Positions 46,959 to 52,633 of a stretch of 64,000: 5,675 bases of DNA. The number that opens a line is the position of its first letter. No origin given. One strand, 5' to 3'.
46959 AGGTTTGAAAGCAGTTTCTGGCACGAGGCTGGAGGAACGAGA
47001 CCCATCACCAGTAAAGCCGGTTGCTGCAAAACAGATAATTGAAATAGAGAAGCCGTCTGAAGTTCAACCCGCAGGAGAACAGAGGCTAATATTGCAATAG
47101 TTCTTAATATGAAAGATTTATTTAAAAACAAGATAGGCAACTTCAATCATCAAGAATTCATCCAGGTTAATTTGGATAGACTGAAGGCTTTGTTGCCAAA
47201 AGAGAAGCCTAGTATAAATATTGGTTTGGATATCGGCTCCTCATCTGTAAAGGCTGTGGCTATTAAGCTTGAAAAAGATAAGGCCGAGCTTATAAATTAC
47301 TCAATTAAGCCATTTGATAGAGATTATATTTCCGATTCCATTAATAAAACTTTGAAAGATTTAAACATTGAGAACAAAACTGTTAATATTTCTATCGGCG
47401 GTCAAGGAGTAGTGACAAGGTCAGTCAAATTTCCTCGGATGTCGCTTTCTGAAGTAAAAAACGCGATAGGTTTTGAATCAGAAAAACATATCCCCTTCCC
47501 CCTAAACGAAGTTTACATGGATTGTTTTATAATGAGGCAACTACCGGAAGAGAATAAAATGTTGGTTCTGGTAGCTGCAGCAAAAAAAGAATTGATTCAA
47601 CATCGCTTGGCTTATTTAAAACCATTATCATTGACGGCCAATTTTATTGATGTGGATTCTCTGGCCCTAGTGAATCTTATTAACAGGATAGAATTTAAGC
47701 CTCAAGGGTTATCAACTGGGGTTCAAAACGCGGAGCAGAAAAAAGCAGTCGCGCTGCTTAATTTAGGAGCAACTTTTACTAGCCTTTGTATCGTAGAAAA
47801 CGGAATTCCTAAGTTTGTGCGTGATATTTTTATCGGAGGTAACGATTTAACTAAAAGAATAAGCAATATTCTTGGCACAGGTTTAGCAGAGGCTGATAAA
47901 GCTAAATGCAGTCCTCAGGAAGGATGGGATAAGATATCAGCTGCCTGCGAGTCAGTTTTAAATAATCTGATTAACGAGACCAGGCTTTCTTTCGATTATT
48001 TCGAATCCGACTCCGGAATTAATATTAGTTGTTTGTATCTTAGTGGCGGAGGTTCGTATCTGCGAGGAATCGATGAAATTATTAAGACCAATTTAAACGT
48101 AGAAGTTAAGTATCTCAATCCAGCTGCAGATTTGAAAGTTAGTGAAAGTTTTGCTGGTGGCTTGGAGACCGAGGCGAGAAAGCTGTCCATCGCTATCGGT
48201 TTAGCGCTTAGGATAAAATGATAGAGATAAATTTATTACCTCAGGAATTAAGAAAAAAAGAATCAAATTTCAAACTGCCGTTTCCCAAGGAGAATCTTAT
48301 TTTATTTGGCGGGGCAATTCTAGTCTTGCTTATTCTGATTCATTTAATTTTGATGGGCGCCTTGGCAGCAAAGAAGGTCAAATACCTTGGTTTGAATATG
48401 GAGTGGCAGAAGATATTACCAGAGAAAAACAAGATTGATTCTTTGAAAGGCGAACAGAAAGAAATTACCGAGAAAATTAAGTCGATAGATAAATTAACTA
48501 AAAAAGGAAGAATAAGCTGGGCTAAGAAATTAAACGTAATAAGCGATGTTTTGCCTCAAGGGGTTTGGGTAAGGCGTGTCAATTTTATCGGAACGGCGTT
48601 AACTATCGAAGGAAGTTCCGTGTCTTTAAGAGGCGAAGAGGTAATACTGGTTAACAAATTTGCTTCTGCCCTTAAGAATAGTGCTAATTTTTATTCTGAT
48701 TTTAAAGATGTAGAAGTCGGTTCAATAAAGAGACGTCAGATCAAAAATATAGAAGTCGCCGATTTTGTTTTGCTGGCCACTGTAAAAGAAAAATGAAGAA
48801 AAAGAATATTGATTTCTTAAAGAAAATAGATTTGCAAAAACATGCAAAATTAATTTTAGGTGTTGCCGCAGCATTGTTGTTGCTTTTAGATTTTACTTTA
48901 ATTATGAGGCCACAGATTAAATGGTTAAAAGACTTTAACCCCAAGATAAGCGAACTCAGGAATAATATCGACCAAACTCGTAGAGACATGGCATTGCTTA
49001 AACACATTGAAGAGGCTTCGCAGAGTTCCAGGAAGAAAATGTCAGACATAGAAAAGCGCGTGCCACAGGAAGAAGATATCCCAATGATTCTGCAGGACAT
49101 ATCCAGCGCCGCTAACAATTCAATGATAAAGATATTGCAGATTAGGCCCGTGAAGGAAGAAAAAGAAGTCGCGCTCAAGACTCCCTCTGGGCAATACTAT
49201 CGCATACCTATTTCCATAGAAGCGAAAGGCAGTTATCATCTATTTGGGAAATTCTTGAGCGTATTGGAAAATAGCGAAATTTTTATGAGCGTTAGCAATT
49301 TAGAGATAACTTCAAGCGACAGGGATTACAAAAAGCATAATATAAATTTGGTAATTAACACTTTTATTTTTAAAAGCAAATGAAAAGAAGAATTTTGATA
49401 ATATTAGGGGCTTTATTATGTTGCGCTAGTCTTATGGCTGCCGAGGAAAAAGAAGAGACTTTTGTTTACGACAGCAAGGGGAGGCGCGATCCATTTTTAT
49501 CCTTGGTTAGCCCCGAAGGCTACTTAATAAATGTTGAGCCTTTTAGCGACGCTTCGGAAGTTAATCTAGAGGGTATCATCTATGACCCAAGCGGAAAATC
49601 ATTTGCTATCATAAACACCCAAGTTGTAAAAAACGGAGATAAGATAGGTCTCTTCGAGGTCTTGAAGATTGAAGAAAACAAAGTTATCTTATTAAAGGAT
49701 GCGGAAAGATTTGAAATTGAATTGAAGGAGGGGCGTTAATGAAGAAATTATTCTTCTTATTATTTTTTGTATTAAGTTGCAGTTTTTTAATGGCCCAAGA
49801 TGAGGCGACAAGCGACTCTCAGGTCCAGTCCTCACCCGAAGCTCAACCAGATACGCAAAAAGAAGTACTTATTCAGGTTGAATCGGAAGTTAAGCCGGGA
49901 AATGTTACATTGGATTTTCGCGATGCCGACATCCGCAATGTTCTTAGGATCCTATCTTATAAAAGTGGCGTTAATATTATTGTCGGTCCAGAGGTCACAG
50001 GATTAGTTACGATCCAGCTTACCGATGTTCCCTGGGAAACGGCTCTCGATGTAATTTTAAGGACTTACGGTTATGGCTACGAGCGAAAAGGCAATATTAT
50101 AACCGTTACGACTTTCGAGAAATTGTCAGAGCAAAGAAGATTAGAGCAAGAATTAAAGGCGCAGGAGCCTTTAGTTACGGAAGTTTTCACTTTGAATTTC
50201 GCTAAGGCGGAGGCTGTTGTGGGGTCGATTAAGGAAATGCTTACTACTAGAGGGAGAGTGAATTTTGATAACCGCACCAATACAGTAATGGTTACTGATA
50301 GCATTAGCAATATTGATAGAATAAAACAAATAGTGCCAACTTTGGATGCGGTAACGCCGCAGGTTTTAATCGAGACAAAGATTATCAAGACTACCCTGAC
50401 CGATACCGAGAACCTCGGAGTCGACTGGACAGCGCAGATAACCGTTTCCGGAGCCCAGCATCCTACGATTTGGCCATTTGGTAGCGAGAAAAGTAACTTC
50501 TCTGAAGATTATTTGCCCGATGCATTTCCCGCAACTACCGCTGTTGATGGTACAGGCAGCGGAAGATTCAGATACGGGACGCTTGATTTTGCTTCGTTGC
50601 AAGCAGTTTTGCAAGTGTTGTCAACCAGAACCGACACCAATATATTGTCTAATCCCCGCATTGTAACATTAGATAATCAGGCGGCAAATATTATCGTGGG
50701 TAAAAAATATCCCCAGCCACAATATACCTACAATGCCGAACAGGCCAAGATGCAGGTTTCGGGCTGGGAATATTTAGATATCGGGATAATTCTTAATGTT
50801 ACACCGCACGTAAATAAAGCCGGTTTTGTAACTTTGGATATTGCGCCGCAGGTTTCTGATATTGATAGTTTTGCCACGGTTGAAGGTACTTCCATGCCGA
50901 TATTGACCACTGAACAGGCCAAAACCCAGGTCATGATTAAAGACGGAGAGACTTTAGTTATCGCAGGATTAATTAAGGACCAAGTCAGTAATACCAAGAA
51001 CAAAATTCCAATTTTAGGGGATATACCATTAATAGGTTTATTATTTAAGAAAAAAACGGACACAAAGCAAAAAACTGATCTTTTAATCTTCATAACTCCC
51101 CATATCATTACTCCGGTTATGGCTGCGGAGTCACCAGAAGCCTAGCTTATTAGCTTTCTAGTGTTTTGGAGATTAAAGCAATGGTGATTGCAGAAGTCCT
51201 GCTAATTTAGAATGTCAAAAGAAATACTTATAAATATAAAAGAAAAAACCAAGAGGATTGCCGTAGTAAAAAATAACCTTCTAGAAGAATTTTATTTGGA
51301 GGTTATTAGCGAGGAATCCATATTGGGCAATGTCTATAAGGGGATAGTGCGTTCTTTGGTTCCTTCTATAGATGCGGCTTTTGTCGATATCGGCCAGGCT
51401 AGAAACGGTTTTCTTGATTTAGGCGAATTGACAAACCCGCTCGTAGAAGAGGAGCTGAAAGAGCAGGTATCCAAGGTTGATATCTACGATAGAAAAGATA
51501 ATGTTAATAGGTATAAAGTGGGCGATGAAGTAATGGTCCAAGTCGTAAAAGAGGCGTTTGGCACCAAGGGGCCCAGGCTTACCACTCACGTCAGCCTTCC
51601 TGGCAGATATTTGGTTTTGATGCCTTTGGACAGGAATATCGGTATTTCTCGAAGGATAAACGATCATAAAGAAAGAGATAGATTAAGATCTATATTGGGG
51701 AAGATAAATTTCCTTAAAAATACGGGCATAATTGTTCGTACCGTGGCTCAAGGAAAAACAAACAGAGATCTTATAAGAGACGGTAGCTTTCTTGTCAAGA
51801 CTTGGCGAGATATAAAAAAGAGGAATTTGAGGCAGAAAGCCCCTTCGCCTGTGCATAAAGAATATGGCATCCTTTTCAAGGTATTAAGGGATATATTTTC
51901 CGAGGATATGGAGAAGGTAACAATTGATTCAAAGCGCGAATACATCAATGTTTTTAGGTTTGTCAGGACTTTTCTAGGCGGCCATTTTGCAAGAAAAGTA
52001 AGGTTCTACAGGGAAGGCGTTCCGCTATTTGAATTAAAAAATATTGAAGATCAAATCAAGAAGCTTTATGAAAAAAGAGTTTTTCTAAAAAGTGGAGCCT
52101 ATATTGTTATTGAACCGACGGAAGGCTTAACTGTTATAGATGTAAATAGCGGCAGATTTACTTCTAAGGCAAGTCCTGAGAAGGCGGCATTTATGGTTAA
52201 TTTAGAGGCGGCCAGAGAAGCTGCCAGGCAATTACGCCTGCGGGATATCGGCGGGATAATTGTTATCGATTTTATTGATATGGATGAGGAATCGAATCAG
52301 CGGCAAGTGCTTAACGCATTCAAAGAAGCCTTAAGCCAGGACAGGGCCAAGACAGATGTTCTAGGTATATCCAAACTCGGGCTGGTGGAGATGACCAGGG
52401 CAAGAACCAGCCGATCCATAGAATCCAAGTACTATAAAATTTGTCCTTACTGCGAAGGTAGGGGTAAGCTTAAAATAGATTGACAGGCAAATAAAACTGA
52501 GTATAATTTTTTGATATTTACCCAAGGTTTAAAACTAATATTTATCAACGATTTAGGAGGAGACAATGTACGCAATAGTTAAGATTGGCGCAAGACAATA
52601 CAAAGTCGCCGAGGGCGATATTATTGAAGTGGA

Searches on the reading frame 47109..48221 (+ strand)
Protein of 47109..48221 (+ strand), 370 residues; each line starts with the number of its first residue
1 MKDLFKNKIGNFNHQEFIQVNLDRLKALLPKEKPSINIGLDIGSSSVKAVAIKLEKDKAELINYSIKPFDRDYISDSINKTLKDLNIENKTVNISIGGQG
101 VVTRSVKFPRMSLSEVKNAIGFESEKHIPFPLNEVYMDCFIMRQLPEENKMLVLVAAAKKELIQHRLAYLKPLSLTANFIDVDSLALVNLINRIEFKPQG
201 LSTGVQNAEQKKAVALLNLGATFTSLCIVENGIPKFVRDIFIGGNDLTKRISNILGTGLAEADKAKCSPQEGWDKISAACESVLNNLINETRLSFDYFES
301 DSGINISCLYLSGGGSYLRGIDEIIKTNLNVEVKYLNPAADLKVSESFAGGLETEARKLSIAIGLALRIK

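Call 20: search_protein_families(library=pfam, proteins=[window:47109-48221:+], max_evalue=0.001)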
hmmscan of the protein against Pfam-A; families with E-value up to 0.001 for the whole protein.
window:47109-48221:+ (370 aa): 2 families
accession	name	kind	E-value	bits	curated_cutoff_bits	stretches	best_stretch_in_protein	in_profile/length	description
PF11104.14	PilM_2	-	4.3e-48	164.4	27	1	39-368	1-338/340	Type IV pilus assembly protein PilM;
PF14450.12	FtsA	-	4.8e-12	46.8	31.8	1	215-339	1-113/127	Cell division protein FtsA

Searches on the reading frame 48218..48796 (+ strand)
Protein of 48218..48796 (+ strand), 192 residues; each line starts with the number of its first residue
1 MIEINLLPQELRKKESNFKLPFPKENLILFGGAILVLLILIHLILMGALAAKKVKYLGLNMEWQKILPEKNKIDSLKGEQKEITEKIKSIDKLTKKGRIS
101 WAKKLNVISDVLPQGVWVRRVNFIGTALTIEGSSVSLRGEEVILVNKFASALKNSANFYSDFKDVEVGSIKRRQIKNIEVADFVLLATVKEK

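Call 20: search_protein_families(library=pfam, proteins=[window:48218-48796:+], max_evalue=0.001)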
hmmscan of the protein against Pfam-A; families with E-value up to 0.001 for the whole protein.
window:48218-48796:+ (192 aa): 1 family
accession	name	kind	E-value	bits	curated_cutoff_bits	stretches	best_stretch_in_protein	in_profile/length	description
PF05137.18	PilN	-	5.3e-07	30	22.8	1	105-188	3-77/78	Fimbrial assembly protein (PilN)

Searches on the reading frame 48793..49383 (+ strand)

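Call 20: search_protein_families(library=pfam, proteins=[window:48793-49383:+], max_evalue=0.001)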
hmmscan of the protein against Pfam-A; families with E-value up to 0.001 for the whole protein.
window:48793-49383:+ (196 aa): 2 families
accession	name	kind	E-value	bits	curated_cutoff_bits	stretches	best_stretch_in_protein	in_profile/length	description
PF04350.18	PilO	-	2.2e-18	67.3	22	1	47-194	3-144/145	Pilus assembly protein, PilO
PF10741.14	T2SSM_b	-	0.00072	19.9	21.7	0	124-178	37-89/111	Type II secretion system (T2SS), protein M subtype b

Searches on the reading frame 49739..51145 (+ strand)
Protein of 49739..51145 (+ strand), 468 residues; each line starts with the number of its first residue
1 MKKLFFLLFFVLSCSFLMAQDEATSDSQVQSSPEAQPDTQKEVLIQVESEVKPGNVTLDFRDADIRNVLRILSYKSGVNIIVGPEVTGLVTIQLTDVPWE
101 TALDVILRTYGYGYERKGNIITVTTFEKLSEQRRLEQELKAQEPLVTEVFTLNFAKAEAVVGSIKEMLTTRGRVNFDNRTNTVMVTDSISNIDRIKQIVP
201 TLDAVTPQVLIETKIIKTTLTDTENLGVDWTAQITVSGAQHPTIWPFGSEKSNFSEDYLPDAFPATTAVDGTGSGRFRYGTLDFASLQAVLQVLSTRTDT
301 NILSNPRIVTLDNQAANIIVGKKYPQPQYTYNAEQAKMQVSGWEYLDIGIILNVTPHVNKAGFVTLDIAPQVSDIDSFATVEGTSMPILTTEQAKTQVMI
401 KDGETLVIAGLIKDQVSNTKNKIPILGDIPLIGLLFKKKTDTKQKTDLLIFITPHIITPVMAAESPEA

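Call 20: search_protein_families(library=pfam, proteins=[window:49739-51145:+], max_evalue=0.001)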
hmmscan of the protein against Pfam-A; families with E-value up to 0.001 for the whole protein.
window:49739-51145:+ (468 aa): 5 families
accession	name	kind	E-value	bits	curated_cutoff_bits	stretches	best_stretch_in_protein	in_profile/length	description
PF00263.26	Secretin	-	1.2e-51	175.2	27.5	1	294-457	2-168/169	Bacterial type II and III secretion system protein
PF07660.19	STN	-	7.9e-12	45.2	28.4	1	78-124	1-50/52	Secretin and TonB N terminus short domain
PF03958.22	Secretin_N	-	1.5e-11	44.7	28.2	1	147-204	1-65/69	Bacterial type II/III secretion system short domain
PF21305.2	type_II_gspD_N0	-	6e-08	32.9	27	1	58-112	1-59/71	GspD-like, N0 domain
PF16344.10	FecR_C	-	9.2e-05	22.8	24.4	0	58-123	2-70/70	FecR, C-terminal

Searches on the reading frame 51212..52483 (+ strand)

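Call 20: search_protein_families(library=pfam, proteins=[window:51212-52483:+], max_evalue=0.001)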
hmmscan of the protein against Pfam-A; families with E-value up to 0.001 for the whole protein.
window:51212-52483:+ (423 aa): 2 families
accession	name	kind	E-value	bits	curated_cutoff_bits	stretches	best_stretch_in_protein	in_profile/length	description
PF10150.14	RNase_E_G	-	1.7e-98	329.8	25.5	1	128-399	1-270/270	Ribonuclease E/G family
PF00575.29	S1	-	5.6e-06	27.1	22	1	39-114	5-62/74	S1 RNA binding domain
